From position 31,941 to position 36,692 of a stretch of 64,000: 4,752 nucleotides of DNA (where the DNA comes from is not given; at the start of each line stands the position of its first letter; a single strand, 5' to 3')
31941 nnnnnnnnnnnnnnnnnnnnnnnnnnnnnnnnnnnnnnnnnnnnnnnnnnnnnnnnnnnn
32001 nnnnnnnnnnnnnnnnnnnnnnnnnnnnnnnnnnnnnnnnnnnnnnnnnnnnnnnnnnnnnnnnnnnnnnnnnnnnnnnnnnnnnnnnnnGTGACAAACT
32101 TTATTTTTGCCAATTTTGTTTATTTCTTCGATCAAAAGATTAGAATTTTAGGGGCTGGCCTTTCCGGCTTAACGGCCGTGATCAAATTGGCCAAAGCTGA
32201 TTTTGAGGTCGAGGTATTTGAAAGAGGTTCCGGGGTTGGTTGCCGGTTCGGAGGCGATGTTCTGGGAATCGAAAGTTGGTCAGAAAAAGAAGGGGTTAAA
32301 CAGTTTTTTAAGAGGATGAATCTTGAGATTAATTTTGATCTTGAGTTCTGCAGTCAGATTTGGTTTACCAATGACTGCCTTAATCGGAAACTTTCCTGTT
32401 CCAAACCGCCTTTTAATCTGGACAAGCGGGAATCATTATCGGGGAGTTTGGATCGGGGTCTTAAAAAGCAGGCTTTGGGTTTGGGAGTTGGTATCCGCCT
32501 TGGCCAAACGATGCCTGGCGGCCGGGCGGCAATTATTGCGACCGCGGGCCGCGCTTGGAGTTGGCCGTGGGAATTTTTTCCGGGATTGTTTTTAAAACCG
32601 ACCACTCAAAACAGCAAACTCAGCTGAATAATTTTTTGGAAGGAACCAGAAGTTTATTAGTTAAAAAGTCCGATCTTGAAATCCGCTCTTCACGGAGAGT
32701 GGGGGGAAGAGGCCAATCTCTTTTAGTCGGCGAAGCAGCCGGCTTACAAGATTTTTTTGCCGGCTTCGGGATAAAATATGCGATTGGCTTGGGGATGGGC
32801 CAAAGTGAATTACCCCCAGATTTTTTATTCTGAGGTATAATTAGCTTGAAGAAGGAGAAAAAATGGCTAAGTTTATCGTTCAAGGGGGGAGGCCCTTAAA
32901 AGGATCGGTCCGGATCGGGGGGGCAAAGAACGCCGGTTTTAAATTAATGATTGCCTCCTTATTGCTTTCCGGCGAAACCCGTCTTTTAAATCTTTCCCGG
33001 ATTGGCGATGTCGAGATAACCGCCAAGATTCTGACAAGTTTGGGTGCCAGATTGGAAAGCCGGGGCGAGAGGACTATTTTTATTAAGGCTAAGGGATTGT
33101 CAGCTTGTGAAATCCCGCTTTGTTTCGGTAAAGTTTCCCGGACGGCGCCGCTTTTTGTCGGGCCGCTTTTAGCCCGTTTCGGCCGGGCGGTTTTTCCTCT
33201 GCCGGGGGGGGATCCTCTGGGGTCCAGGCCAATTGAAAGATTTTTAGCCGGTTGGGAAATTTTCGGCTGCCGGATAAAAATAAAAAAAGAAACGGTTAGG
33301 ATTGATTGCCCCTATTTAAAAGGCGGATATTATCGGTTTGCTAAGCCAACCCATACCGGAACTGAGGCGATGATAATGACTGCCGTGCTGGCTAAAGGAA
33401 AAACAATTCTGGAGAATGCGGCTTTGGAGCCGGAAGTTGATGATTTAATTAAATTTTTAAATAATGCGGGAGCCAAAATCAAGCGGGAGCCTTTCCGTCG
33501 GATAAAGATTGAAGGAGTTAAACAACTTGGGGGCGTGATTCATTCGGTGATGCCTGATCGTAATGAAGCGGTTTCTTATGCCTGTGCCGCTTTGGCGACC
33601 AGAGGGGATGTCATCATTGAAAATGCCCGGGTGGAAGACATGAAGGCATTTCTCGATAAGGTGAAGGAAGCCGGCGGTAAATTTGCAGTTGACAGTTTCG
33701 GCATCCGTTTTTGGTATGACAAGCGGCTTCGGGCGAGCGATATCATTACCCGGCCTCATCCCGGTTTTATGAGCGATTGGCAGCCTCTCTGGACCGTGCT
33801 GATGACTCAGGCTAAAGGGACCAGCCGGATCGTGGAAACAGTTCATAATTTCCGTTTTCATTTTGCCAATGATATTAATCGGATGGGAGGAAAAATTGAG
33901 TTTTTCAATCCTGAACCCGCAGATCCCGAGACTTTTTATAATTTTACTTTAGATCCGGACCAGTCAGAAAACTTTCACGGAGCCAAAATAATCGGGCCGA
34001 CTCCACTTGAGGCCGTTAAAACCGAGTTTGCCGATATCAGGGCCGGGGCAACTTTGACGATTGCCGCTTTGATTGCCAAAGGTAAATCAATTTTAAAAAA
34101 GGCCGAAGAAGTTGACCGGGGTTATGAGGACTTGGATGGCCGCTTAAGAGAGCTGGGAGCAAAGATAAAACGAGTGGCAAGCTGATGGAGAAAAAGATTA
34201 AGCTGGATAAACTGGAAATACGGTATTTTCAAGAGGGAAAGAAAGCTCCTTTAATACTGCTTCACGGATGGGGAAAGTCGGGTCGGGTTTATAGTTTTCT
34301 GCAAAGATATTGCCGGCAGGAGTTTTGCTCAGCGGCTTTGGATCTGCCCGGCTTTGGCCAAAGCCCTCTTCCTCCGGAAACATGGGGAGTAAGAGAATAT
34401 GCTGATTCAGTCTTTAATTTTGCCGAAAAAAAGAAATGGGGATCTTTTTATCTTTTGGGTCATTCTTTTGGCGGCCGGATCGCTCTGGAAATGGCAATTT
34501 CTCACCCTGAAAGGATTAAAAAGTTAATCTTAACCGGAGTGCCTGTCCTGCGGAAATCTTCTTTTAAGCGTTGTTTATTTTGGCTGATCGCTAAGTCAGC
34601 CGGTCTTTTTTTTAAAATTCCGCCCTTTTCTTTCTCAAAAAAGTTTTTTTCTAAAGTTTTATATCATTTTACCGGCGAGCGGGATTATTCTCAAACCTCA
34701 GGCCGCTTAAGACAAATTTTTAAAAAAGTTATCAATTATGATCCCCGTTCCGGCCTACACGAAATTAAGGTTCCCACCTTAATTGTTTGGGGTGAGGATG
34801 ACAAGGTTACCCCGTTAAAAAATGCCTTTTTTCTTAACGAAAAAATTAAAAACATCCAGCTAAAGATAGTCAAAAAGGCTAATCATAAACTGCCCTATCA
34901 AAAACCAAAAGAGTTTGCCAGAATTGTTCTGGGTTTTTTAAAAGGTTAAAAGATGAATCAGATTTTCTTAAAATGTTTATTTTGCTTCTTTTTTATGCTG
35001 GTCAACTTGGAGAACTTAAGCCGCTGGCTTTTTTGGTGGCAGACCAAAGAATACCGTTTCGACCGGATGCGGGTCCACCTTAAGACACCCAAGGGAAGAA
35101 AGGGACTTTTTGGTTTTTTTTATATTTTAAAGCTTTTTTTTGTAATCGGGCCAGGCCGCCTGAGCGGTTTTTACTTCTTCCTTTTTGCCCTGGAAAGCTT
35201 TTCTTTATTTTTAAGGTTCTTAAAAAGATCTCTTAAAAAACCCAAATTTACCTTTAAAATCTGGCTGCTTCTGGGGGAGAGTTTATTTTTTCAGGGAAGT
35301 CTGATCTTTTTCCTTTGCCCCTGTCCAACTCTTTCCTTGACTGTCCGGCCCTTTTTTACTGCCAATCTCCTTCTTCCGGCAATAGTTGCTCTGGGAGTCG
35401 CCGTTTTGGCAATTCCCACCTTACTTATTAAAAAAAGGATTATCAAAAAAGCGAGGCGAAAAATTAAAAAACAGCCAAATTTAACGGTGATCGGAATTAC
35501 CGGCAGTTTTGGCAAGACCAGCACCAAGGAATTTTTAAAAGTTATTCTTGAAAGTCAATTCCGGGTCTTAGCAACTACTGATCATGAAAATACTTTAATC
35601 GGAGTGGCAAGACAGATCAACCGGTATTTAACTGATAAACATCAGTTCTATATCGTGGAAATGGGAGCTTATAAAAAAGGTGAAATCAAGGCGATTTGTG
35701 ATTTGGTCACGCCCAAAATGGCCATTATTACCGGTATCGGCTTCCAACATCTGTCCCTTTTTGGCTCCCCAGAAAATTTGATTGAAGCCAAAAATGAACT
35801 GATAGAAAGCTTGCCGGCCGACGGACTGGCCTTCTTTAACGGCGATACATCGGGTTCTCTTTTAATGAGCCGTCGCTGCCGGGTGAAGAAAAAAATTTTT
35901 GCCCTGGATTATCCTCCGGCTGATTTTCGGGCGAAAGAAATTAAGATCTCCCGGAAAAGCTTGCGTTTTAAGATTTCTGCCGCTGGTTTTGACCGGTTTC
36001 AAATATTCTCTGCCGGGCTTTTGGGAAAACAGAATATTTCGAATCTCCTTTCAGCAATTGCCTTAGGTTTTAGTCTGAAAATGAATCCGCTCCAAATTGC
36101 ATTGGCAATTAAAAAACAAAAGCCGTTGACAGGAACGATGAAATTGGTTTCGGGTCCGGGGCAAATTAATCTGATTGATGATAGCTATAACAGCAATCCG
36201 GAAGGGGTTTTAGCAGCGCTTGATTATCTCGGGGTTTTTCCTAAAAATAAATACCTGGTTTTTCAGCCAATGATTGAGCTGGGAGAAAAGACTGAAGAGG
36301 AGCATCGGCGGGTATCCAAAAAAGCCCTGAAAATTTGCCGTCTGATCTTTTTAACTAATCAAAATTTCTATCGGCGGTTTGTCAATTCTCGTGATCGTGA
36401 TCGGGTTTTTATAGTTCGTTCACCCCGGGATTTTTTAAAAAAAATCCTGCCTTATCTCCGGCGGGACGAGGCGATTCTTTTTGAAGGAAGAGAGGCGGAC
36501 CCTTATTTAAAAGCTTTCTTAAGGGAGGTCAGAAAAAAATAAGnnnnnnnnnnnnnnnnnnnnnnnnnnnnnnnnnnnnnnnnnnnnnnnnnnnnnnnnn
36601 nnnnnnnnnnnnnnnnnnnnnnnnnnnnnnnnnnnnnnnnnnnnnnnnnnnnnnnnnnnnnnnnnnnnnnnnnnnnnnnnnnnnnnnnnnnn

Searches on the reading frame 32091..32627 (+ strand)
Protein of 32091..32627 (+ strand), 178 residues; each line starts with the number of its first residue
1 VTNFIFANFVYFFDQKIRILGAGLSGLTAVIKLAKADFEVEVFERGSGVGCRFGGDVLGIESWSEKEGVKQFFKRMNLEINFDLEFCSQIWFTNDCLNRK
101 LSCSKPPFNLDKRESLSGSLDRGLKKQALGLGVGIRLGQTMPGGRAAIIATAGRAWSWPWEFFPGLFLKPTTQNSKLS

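Call 7: search_protein_families(library=pfam, proteins=[window:32091-32627:+], max_evalue=0.001)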
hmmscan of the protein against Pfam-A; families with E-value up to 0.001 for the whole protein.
window:32091-32627:+ (178 aa): 2 families
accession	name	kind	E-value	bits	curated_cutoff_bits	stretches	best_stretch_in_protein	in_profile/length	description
PF13450.12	NAD_binding_8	-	6.5e-08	33.2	21.9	1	19-52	1-34/68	NAD(P)-binding Rossmann-like domain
PF01946.23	Thi4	-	4.5e-05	23.2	26.2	1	1-55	4-61/235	Thi4 family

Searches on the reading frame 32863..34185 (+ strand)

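Call 7: search_protein_families(library=pfam, proteins=[window:32863-34185:+], max_evalue=0.001)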
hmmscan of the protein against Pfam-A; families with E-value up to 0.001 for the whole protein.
window:32863-34185:+ (440 aa): 1 family
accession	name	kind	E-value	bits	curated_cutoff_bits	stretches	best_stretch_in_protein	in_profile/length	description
PF00275.25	EPSP_synthase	-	4.4e-66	223.8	22.8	1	6-424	1-413/417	EPSP synthase (3-phosphoshikimate 1-carboxyvinyltransferase)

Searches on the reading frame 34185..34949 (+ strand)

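Call 7: search_protein_families(library=pfam, proteins=[window:34185-34949:+], max_evalue=0.001)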
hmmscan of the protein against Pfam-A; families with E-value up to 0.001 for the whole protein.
window:34185-34949:+ (254 aa): 7 families
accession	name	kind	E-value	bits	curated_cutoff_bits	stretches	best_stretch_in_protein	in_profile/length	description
PF00561.26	Abhydrolase_1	-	4e-29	102.4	25.8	2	22-119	2-102/245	alpha/beta hydrolase fold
PF12697.13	Abhydrolase_6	-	1e-20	75.8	26.3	1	23-246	1-216/217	Alpha/beta hydrolase family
PF12146.15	Hydrolase_4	-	2.6e-18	66.7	27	2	20-134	4-129/239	Serine aminopeptidase, S33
PF20408.4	Abhydrolase_11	-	5.1e-06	26.8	27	0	191-241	123-172/193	Alpha/beta hydrolase domain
PF00975.26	Thioesterase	-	2.9e-05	24.8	26.4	1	22-104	2-84/226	Thioesterase domain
PF00326.27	Peptidase_S9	-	0.00017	21.6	22.6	0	170-246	120-201/213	Prolyl oligopeptidase family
PF03959.19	FSH1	-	0.00057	20.1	21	0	185-241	150-206/211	Serine hydrolase (FSH1)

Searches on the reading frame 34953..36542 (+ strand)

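Call 12: search_protein_families(library=pfam, proteins=[window:34953-36542:+], max_evalue=0.001)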
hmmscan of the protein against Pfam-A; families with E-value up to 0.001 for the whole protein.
window:34953-36542:+ (529 aa): 2 families
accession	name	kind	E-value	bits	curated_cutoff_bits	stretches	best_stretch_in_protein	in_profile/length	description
PF08245.18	Mur_ligase_M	-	5.3e-33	115.1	24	1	182-371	1-199/200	Mur ligase middle domain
PF02875.26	Mur_ligase_C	-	1.1e-07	33.2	28.4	1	396-510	3-123/127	Mur ligase, glutamate ligase domain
